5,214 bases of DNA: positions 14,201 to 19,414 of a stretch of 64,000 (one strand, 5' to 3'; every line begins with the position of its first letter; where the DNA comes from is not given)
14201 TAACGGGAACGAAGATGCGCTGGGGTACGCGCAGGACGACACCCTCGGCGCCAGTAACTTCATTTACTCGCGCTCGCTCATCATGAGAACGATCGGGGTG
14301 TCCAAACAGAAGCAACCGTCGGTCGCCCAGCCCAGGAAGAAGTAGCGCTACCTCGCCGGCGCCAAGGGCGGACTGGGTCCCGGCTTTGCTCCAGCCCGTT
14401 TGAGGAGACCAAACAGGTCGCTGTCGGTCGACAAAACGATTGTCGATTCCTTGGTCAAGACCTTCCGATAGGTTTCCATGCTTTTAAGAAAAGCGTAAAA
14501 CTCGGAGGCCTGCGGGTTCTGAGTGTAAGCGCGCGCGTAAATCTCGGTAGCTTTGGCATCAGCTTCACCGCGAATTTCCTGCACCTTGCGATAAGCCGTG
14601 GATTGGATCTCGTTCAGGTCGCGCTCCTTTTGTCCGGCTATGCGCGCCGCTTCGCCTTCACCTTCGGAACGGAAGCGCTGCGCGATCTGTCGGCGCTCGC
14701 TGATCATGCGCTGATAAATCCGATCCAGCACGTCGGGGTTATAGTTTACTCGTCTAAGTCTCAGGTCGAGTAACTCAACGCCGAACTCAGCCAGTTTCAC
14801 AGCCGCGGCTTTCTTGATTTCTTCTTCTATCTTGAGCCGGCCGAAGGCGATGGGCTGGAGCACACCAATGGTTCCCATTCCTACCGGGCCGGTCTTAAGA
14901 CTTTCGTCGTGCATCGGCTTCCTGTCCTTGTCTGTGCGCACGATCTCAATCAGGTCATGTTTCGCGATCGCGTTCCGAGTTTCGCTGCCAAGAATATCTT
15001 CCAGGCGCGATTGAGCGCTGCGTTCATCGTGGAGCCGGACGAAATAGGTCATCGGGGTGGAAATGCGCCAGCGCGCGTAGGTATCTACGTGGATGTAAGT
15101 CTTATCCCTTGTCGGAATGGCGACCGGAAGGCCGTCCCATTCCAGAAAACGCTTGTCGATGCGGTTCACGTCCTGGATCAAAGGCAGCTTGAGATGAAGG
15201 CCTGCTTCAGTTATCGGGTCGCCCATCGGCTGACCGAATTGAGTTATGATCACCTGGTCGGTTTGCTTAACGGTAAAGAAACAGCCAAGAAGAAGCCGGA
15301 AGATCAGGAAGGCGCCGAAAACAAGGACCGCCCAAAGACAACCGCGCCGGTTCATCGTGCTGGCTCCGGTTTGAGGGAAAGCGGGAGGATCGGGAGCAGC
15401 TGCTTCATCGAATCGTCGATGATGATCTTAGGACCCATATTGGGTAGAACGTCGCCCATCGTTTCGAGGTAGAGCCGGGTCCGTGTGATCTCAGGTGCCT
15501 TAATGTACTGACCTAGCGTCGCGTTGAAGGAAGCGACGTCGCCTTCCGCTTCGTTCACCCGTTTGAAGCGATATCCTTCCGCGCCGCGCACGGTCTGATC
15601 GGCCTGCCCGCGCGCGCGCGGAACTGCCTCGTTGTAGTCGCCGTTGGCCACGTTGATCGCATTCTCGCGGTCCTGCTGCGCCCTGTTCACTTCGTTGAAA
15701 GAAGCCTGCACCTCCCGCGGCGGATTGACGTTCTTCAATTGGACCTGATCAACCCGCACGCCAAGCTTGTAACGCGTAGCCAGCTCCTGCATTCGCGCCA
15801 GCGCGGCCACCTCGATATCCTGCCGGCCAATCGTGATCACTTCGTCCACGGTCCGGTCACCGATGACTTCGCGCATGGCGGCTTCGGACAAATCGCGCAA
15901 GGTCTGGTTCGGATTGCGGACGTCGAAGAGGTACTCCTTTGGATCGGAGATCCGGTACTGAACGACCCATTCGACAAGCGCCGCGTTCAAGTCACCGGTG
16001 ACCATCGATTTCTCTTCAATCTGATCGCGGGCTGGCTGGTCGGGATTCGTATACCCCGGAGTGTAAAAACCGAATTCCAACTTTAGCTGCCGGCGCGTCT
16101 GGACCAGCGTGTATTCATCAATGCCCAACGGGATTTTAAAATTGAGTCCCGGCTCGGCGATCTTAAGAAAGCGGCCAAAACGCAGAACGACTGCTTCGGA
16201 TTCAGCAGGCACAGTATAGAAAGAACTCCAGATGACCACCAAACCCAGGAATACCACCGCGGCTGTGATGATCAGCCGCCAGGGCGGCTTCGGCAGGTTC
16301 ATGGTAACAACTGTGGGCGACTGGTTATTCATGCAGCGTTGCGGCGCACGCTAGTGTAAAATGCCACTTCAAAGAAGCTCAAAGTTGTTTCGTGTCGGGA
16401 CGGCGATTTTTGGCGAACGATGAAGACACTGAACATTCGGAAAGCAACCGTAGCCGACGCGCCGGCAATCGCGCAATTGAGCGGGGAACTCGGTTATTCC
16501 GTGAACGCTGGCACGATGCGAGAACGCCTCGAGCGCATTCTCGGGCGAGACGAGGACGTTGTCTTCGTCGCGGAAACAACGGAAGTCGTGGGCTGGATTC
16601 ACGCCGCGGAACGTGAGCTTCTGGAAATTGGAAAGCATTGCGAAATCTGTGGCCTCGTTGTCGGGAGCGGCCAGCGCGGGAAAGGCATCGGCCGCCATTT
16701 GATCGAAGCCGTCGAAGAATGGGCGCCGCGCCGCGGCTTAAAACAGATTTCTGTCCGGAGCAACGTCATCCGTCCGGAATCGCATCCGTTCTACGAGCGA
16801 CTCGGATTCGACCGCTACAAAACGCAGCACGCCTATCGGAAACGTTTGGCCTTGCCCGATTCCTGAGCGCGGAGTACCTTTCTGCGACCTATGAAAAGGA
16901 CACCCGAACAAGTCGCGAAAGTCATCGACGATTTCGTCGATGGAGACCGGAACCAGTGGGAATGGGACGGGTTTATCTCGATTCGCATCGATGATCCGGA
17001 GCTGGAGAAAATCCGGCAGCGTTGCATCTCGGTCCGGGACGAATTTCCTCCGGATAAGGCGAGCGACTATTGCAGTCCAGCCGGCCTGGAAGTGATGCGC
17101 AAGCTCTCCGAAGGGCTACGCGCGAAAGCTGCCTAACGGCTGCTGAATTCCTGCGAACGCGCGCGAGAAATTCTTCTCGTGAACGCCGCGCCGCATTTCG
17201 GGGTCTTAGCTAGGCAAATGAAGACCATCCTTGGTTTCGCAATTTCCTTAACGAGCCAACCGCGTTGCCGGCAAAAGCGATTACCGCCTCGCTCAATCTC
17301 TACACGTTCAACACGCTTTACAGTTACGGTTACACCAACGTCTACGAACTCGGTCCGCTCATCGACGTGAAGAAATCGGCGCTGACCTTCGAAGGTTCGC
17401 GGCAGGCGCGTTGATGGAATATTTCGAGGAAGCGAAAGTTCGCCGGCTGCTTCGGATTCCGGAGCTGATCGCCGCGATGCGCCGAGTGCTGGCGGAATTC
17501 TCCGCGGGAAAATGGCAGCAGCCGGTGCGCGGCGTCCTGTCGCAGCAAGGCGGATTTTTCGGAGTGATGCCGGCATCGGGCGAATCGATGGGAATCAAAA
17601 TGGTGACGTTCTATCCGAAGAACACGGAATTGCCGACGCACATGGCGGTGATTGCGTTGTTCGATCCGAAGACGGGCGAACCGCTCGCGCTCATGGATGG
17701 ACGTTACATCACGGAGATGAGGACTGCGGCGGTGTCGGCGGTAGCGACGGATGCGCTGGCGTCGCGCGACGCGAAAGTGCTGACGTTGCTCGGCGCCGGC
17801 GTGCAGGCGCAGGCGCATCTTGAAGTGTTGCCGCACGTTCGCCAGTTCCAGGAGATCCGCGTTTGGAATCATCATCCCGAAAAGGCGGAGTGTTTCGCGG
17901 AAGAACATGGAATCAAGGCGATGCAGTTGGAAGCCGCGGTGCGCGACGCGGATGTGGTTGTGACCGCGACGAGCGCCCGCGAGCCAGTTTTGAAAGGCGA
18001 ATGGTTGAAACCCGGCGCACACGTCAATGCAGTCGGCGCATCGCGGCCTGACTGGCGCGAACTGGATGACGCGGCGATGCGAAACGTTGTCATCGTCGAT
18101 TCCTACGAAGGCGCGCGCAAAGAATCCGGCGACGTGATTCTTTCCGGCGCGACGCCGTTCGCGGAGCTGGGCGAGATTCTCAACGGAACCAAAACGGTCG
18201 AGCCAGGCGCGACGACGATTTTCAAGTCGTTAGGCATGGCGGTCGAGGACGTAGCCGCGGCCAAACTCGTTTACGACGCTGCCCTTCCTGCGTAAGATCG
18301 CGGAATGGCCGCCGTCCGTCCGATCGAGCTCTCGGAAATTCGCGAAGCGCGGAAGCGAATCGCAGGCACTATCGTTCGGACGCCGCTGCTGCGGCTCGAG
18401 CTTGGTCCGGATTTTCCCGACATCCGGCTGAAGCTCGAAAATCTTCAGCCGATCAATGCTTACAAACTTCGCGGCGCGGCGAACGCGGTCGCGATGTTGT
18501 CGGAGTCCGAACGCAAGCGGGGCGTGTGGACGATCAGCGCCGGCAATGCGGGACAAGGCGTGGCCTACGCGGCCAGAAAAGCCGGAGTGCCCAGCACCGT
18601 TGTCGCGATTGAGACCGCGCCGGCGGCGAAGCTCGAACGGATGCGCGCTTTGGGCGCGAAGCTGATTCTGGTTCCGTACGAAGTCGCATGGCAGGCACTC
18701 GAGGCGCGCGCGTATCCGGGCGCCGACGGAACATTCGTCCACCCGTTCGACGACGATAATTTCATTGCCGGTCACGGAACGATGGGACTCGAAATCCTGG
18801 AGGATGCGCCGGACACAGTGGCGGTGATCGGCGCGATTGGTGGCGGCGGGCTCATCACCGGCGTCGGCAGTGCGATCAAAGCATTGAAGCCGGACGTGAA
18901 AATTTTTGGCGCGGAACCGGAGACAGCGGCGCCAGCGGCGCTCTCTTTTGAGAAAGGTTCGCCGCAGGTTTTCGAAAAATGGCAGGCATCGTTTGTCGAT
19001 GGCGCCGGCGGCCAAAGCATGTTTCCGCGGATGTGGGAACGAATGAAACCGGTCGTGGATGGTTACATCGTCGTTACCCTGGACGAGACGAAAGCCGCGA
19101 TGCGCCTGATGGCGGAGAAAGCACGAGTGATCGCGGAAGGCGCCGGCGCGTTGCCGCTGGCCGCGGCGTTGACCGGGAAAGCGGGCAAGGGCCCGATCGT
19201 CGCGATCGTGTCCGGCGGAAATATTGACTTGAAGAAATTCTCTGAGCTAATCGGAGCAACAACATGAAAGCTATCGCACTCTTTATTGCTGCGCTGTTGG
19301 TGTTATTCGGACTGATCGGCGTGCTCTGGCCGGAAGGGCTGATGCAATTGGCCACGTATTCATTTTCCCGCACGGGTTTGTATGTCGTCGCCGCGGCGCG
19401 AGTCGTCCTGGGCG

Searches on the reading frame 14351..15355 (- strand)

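Call 33: search_protein_families(library=pfam, proteins=[window:14351-15355:-], max_evalue=0.0001)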
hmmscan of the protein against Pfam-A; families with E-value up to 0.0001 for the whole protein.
window:14351-15355:- (335 aa): 1 family
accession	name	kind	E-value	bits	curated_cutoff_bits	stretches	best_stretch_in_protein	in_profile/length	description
PF01145.31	Band_7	-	1.3e-26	94.2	23.6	1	28-233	2-175/176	SPFH domain / Band 7 family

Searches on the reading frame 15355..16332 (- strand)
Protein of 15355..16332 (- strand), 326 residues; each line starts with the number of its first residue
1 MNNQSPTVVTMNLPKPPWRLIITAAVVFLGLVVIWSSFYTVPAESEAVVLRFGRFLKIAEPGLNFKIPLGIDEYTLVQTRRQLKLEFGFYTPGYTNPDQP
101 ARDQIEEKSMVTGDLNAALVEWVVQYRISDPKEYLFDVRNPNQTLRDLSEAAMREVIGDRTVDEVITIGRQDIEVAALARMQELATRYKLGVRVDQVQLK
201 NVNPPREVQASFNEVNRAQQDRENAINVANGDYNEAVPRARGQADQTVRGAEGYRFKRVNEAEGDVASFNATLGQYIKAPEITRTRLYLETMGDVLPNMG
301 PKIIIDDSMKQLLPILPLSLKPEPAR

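Call 33: search_protein_families(library=pfam, proteins=[window:15355-16332:-], max_evalue=0.0001)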
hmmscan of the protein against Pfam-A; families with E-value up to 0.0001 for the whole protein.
window:15355-16332:- (326 aa): 1 family
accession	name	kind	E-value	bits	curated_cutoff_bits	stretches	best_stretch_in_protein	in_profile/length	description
PF01145.31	Band_7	-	2.1e-29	103.2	23.6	1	40-231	2-174/176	SPFH domain / Band 7 family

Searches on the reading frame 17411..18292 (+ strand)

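Call 34: search_protein_families(library=pfam, proteins=[window:17411-18292:+], max_evalue=0.0001)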
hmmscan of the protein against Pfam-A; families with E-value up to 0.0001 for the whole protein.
window:17411-18292:+ (294 aa): 3 families
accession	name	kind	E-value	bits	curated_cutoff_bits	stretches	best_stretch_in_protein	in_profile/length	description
PF02423.21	OCD_Mu_crystall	-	3.3e-84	283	24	1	8-291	9-310/314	Ornithine cyclodeaminase/mu-crystallin family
PF01488.26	Shikimate_DH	-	7.2e-09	36.3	24.3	1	116-202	7-98/138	Shikimate / quinate 5-dehydrogenase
PF03807.23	F420_oxidored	-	3.1e-05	24.9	21.6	0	125-187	3-67/94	NADP oxidoreductase coenzyme F420-dependent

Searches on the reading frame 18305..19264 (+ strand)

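Call 34: search_protein_families(library=pfam, proteins=[window:18305-19264:+], max_evalue=0.0001)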
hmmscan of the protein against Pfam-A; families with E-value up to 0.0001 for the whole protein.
window:18305-19264:+ (320 aa): 1 family
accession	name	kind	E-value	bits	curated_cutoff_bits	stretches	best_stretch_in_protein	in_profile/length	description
PF00291.31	PALP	-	2.4e-63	214.7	35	1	21-304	3-295/295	Pyridoxal-phosphate dependent enzyme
